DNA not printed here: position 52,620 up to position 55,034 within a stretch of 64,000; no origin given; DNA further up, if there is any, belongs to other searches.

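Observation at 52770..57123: Tandem paralogous 700-760-aa polytopic membrane proteins of an unrecognised family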

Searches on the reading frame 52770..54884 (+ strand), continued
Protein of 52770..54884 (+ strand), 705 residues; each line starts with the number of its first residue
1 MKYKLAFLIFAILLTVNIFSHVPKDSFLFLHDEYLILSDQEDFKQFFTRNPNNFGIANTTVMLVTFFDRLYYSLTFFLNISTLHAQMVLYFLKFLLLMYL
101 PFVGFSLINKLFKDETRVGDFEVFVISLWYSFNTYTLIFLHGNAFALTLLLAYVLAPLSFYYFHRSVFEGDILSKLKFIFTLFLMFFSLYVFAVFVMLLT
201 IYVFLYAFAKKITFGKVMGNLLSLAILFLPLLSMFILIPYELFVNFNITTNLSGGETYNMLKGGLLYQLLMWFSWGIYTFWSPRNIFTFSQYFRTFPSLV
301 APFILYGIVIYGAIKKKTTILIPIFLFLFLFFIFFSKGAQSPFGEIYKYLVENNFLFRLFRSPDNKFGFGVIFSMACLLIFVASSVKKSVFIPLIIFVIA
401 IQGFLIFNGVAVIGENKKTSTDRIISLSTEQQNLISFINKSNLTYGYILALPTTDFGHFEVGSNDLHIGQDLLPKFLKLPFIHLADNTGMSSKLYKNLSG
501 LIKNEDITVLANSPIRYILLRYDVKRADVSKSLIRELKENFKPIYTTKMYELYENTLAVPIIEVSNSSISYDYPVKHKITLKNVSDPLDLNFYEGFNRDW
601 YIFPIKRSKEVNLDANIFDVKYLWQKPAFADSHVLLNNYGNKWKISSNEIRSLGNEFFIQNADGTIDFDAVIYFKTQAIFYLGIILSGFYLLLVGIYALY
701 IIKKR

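Call 41: search_protein_families(library=pfam, proteins=[P0152, P0153, P0155, P0156, P0157, P0158, P0175, P0134, P0137, P0138], max_evalue=0.1)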
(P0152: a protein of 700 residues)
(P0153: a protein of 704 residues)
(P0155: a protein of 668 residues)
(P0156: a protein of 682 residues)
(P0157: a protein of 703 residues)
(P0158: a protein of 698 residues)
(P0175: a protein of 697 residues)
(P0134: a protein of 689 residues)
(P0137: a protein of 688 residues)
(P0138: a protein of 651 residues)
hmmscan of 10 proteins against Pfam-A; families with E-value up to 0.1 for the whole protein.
P0152 (700 aa): 0 families

P0153 (704 aa): 0 families

P0155 (668 aa): 1 family
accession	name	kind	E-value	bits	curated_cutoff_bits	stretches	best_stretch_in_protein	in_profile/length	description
PF04835.17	Pox_A9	-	0.056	14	22.8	1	630-664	17-51/53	A9 protein conserved region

P0156 (682 aa): 0 families

P0157 (703 aa): 0 families

P0158 (698 aa): 0 families

P0175 (697 aa): 0 families

P0134 (689 aa): 1 family
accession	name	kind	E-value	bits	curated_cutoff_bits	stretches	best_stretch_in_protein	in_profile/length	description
PF11847.13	GT-C_AftD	-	0.0039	15.6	26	1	405-539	384-526/661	Alpha-(1->3)-arabinofuranosyltransferase, N-terminal GT-C domain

P0137 (688 aa): 1 family
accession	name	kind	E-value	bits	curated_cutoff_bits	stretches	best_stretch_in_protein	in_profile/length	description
PF11847.13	GT-C_AftD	-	3.6e-06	25.7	26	1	81-538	61-522/661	Alpha-(1->3)-arabinofuranosyltransferase, N-terminal GT-C domain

P0138 (651 aa): 1 family
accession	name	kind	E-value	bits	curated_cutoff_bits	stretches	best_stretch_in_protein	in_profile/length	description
PF11992.13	TgpA_N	-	0.025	14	30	0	199-361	5-113/333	TgpA N-terminal domain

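Call 42: find_encoding_contigs(protein=P0005, flank=10000, max_places=2)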
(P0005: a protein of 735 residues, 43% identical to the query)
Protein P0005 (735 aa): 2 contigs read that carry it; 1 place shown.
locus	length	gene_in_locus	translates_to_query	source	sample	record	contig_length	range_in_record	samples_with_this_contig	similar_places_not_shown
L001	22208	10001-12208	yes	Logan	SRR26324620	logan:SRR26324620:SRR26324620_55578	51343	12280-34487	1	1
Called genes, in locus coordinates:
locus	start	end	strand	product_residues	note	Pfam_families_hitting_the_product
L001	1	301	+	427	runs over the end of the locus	PF13440:Polysacc_synt_3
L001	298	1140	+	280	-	PF13641:Glyco_tranf_2_3 (weak), PF00535:Glycos_transf_2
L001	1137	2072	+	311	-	PF01073:3Beta_HSD, PF01370:Epimerase, PF02719:Polysacc_synt_2 (faint), PF04321:RmlD_sub_bind (weak), PF16363:GDP_Man_Dehyd, PF07993:NAD_binding_4 (faint), PF13460:NAD_binding_10 (weak)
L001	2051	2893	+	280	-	PF00535:Glycos_transf_2, PF10111:Glyco_tranf_2_2, PF13641:Glyco_tranf_2_3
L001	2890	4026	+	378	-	PF00534:Glycos_transf_1, PF13692:Glyco_trans_1_4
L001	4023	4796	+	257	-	PF03269:DUF268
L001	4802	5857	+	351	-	PF13524:Glyco_trans_1_2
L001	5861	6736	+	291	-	PF13489:Methyltransf_23, PF07021:MetW (faint), PF13847:Methyltransf_31 (weak), PF08241:Methyltransf_11, PF08242:Methyltransf_12, PF13649:Methyltransf_25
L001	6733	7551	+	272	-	PF13489:Methyltransf_23, PF13847:Methyltransf_31, PF08241:Methyltransf_11, PF08242:Methyltransf_12, PF13649:Methyltransf_25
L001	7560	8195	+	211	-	PF13489:Methyltransf_23, PF07021:MetW, PF13847:Methyltransf_31, PF08241:Methyltransf_11, PF08242:Methyltransf_12, PF13649:Methyltransf_25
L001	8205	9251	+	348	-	PF00535:Glycos_transf_2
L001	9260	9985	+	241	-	PF04989:RMNT_CmcI, PF13578:Methyltransf_24 (weak)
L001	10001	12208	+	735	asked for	-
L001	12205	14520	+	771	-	-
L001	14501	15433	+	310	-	PF04616:Glyco_hydro_43 (faint)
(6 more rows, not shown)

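Call 43: find_encoding_contigs(protein=P0015, flank=10000, max_places=2)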
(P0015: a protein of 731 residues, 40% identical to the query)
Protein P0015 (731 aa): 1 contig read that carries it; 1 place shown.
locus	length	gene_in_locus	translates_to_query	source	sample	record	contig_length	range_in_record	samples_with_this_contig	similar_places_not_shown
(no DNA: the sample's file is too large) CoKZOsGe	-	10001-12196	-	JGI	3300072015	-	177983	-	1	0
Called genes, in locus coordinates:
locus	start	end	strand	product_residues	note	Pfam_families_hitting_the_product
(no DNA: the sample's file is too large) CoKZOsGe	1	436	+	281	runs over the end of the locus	PF00535:Glycos_transf_2, PF10111:Glyco_tranf_2_2, PF13641:Glyco_tranf_2_3, PF13632:Glyco_trans_2_3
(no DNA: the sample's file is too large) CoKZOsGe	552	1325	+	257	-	PF01531:Glyco_transf_11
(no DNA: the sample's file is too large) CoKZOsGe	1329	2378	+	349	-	PF13524:Glyco_trans_1_2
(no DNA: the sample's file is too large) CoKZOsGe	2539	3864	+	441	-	PF01593:Amino_oxidase, PF13450:NAD_binding_8, PF03275:GLF (weak)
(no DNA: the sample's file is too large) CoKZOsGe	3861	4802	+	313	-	PF07021:MetW (weak), PF08003:Methyltransf_9 (weak), PF13489:Methyltransf_23, PF08241:Methyltransf_11, PF08242:Methyltransf_12, PF13649:Methyltransf_25, PF13847:Methyltransf_31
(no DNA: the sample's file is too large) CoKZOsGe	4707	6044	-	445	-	PF09594:GT87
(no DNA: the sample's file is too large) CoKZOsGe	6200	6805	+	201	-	PF08241:Methyltransf_11 (weak), PF13489:Methyltransf_23 (weak)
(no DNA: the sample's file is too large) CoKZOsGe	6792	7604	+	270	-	PF13489:Methyltransf_23, PF13649:Methyltransf_25, PF13847:Methyltransf_31, PF08241:Methyltransf_11, PF08242:Methyltransf_12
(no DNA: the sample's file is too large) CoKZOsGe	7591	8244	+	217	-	PF13489:Methyltransf_23, PF07021:MetW, PF13847:Methyltransf_31, PF08241:Methyltransf_11, PF08242:Methyltransf_12, PF13649:Methyltransf_25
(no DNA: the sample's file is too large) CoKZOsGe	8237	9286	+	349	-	PF00535:Glycos_transf_2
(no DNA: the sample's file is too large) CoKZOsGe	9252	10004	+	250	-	PF04989:RMNT_CmcI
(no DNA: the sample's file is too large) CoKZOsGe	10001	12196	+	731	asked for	-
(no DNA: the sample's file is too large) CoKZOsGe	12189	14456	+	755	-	-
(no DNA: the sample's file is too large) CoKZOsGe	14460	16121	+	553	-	-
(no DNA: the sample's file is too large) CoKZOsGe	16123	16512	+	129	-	-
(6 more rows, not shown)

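Call 44: find_related_loci(query=A1, collection=genome_contigs, flank=10000)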
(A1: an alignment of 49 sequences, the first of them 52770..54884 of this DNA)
Query A1 (705 aa) in genome_contigs; peptide patterns used: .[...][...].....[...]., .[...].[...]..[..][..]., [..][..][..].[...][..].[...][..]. (x = any residue, [..] = any of these).
72 stretches matched a pattern; 13 encode a relative of the query (tblastn E <= 1e-3); 12 distinct loci.
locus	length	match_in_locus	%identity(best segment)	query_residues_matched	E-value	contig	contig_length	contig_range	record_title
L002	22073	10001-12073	45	8-705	0e+0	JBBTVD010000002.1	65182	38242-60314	MAG: Patescibacteria group bacterium isolate H14-bin010_1 H14_bin010_1_000000000002, whole genome shotgun sequence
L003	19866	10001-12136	43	1-694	3e-177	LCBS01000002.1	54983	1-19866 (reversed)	MAG: candidate division WWE3 bacterium GW2011_GWB1_41_6 UU72_C0002, whole genome shotgun sequence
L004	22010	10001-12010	37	1-693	6e-128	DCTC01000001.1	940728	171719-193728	MAG TPA_asm: Candidatus Roizmanbacteria bacterium UBA1450 UBA1450_contig_1166, whole genome shotgun sequence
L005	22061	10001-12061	37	1-700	3e-133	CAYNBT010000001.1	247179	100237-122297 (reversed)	MAG TPA_asm: uncultured Candidatus Saccharibacteria bacterium isolate SRP342105_co1_255 genome assembly, contig: NODE_39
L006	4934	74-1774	38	101-652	9e-106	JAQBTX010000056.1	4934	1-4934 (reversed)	MAG: bacterium isolate casp150-mb.129 NODE_40753_length_4934_cov_0.064323, whole genome shotgun sequence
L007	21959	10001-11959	35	1-699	4e-105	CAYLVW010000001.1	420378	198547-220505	MAG TPA_asm: uncultured Candidatus Saccharibacteria bacterium isolate SRP286056_co1_134 genome assembly, contig: NODE_4_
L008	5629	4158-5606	40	2-480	9e-100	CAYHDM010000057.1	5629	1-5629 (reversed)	MAG TPA_asm: uncultured Candidatus Saccharibacteria bacterium isolate ERP119705_co12_185 genome assembly, contig: NODE_1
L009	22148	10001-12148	36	5-705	2e-134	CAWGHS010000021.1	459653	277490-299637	MAG: uncultured beta proteobacterium isolate MFD02832.bin.2.78 genome assembly, contig: contig_5887, whole genome shotgu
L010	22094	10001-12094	36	5-692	3e-128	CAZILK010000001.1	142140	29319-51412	MAG TPA_asm: uncultured Candidatus Saccharibacteria bacterium isolate SRP342105_co1_447 genome assembly, contig: NODE_13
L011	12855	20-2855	30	7-705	1e-86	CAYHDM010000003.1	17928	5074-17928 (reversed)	MAG TPA_asm: uncultured Candidatus Saccharibacteria bacterium isolate ERP119705_co12_185 genome assembly, contig: NODE_3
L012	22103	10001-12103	38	8-693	3e-139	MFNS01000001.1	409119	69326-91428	MAG: Candidatus Levybacteria bacterium RIFCSPHIGHO2_01_FULL_40_16 rifcsphigho2_01_scaffold_15, whole genome shotgun sequ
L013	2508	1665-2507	32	1-281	2e-25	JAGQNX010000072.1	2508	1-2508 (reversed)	MAG: candidate division WWE3 bacterium isolate HKST-UBA79 2014-04-01_1_(paired)_contig_204013, whole genome shotgun sequ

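Call 56: search_solved_structures(query=A3, max_evalue=0.01, show_alignments=1)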
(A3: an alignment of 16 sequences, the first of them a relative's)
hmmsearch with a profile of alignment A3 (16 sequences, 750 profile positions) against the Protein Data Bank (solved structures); distinct sequences matched with E-value up to 0.01: 2.
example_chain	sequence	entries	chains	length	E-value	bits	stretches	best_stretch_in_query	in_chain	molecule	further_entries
6w98_A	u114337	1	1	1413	8.3e-12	47.4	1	15-536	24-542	F5/8 type C domain-containing protein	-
6wbx_A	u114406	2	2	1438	8.6e-12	47.4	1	15-536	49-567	DUF3367 domain-containing protein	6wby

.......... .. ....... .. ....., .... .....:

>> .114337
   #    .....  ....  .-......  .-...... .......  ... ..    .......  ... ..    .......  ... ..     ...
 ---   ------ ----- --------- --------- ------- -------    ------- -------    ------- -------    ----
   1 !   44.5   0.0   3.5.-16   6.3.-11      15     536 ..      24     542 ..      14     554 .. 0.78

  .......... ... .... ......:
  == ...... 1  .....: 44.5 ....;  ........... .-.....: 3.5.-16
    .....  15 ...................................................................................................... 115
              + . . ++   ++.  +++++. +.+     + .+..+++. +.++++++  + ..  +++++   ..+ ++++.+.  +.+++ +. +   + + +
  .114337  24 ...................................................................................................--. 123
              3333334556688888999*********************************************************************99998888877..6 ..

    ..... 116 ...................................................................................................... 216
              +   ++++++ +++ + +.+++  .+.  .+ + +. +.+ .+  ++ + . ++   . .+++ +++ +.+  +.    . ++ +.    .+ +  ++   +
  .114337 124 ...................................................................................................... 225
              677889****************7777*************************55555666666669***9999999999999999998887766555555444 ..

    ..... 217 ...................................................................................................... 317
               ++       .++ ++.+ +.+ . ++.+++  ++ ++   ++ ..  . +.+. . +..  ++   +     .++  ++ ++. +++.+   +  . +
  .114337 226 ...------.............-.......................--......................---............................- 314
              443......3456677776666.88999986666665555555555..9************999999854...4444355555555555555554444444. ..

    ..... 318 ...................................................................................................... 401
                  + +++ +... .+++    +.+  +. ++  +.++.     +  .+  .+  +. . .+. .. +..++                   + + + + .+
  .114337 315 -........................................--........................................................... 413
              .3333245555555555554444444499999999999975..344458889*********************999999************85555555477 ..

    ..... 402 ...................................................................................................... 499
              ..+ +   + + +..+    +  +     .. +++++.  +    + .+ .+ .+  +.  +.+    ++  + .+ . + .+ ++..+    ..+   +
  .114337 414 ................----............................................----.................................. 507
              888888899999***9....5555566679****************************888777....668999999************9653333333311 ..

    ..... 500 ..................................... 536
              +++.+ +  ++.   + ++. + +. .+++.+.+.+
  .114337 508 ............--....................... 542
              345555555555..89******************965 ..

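Call 64: fold_search(model_id=the predicted structure, library=pdb)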
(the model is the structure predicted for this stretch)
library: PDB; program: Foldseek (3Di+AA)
matches with E <= 10: 258; with E <= 0.001: 6
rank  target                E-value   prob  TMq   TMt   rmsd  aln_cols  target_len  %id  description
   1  6w98_A                7.5e-09  1.00  0.53  0.30   7.2       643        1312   11  Single-Particle Cryo-EM Structure of Arabinofuranosyltransferase AftD from Mycobacteria (released 2020-05-13)
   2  6wby                  8.0e-08  1.00  0.52  0.31   6.7       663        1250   12  Single-Particle Cryo-EM Structure of Arabinofuranosyltransferase AftD from Mycobacteria, Mutant R1389S Class 2 (released 2020-05-13)
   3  6wbx                  4.6e-06  1.00  0.44  0.27  12.2       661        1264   13  Single-Particle Cryo-EM Structure of Arabinofuranosyltransferase AftD from Mycobacteria, Mutant R1389S Class 1 (released 2020-05-13)
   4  6s7o_A                4.6e-04  1.00  0.40  0.43  13.2       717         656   12  Cryo-EM structure of human oligosaccharyltransferase complex OST-A (released 2019-12-18)
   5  3rce_A                6.5e-04  1.00  0.37  0.37  23.5       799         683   13  Bacterial oligosaccharyltransferase PglB (released 2011-06-15)
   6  6ezn_F                7.5e-04  1.00  0.41  0.44  12.5       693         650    9  Cryo-EM structure of the yeast oligosaccharyltransferase (OST) complex (released 2018-01-17)
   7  6ftg_5                1.3e-03  1.00  0.43  0.46  13.1       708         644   12  Subtomogram average of OST-containing ribosome-translocon complexes from canine rough microsomal membranes (released 2018-03-21)
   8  7oci_F                1.6e-03  1.00  0.40  0.44  11.7       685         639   10  Cryo-EM structure of yeast Ost6p containing oligosaccharyltransferase complex (released 2022-02-16)
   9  9n9j_I                2.2e-03  1.00  0.38  0.38  11.8       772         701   11  Structure of a GRP94 folding intermediate engaged with a CCDC134- and FKBP11-bound secretory translocon (released 2025-11-19)
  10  8age_A                2.6e-03  1.00  0.39  0.42  11.9       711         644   10  Structure of yeast oligosaccharylransferase complex with acceptor peptide bound (released 2022-12-07)
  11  6gxc_A                3.2e-03  0.99  0.36  0.36  21.2       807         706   13  Bacterial oligosaccharyltransferase PglB in complex with an inhibitory peptide and a reactive lipid-linked oligosaccha (released 2018-11-14)
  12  8agb_A                4.7e-03  1.00  0.39  0.42  12.6       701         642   10  Structure of yeast oligosaccharylransferase complex with lipid-linked oligosaccharide bound (released 2022-12-07)
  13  5ogl_A                6.4e-03  0.99  0.37  0.37  20.0       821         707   12  Structure of bacterial oligosaccharyltransferase PglB in complex with an acceptor peptide and an lipid-linked oligosac (released 2017-10-25)
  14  8pn9_A                9.1e-03  1.00  0.38  0.40  13.3       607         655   13  Structure of human oligosaccharyltransferase OST-A complex bound to NGI-1 (released 2024-05-08)
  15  8agc_A                9.6e-03  1.00  0.39  0.39  14.4       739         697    9  Structure of yeast oligosaccharylransferase complex with lipid-linked oligosaccharide and non-acceptor peptide bound (released 2022-12-07)
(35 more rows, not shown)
